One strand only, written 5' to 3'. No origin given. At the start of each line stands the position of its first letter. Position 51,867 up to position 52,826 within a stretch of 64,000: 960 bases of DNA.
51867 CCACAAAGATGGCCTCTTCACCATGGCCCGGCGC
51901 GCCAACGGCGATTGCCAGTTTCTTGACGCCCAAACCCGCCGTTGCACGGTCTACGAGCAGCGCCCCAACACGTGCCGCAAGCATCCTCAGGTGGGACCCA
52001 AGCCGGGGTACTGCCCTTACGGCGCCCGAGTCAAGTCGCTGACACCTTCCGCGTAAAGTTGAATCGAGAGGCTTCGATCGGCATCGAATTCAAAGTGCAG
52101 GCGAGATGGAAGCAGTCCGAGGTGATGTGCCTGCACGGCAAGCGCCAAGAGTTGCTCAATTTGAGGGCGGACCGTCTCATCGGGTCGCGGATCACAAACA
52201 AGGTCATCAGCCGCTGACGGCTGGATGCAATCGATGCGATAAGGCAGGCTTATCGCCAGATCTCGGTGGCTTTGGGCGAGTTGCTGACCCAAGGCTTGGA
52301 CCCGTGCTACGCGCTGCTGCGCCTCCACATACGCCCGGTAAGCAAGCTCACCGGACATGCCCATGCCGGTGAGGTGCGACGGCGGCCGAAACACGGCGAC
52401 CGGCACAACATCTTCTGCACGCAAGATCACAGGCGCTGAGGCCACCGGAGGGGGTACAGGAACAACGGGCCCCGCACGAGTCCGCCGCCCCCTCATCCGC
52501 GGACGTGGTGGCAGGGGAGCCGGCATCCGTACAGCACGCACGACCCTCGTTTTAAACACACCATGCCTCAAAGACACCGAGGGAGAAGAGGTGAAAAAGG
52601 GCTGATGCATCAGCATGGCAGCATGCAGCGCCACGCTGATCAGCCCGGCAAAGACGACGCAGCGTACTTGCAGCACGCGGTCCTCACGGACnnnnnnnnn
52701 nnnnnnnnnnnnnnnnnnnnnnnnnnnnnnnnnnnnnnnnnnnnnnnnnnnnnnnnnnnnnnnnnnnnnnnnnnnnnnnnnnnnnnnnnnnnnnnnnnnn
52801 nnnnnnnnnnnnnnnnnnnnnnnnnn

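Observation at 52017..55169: Candidate new envelope system: mini-lipoprotein, 765-aa Cys-rich secreted protein and TonB/TolA-like protein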

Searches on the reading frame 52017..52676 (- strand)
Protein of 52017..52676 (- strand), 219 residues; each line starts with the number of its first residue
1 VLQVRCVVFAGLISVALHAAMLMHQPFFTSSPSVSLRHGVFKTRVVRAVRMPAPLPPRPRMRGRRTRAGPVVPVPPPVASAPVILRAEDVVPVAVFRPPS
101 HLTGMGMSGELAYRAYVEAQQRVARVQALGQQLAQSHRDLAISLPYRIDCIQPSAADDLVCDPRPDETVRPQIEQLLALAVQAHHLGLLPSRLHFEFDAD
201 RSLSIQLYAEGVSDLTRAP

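Call 4: search_protein_families(library=pfam, proteins=[window:52017-52676:-], max_evalue=1)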
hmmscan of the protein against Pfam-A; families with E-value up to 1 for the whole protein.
window:52017-52676:- (219 aa): 0 families

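Call 5: search_protein_families(library=ncbifam, proteins=[window:52017-52676:-], max_evalue=1)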
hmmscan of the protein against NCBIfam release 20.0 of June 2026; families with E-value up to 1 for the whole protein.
window:52017-52676:- (219 aa): 0 families

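Call 34: search_solved_structures(query=A3, max_evalue=10)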
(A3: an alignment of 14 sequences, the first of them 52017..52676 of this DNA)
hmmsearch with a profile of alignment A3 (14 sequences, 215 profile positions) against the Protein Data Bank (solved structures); distinct sequences matched with E-value up to 10: 1.
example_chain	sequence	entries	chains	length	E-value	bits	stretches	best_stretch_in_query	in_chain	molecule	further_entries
7e9c_D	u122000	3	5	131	7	9.8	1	67-106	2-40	Histone H2B.2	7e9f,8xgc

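Call 35: search_protein_families(library=pfam, alignment_id=A3, max_evalue=1)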
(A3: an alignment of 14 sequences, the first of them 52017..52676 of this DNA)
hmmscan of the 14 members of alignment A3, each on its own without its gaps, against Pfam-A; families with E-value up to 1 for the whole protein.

A. member 1, window:52017-52676:- (219 aa): 0 families

B. families by the number of members that match (of 14 scanned): 6 families
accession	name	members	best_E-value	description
PF22485.1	DUF6987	1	0.0049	Domain of unknown function (DUF6987)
PF09981.14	DUF2218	1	0.016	Uncharacterized protein conserved in bacteria (DUF2218)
PF19168.5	DUF5850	1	0.086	Family of unknown function (DUF5850)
PF18535.6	Gal11_ABD1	1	0.092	Gal11 activator-binding domain (ABD1)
PF17151.10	CHASE7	1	0.12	Periplasmic sensor domain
PF15675.10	CLLAC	1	0.91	CLLAC-motif containing domain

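Call 51: find_homologous_proteins(query=A3, max_evalue=0.01)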
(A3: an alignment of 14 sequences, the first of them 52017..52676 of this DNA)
Query A3 (14 sequences) (219 aa, profile of the alignment): 5 proteins with E <= 0.01 among 8000 candidates.
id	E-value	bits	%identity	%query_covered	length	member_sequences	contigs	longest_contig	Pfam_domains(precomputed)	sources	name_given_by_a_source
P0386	1.9e-63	232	22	90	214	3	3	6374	-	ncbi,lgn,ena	-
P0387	5.3e-40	156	25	38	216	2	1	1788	-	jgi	jgi:hypothetical protein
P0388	4.2e-33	133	50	5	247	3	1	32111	-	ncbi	ncbi:MAG TPA: hypothetical protein VIF82_09915 [Burkholderiaceae bacterium]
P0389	1.6e-27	115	97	65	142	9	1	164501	-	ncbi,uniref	ncbi:hypothetical protein [Leptothrix ochracea]|uniref:hypothetical protein n=1 Tax=Leptothrix ochra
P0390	5.1e-24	104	67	4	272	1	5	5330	-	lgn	-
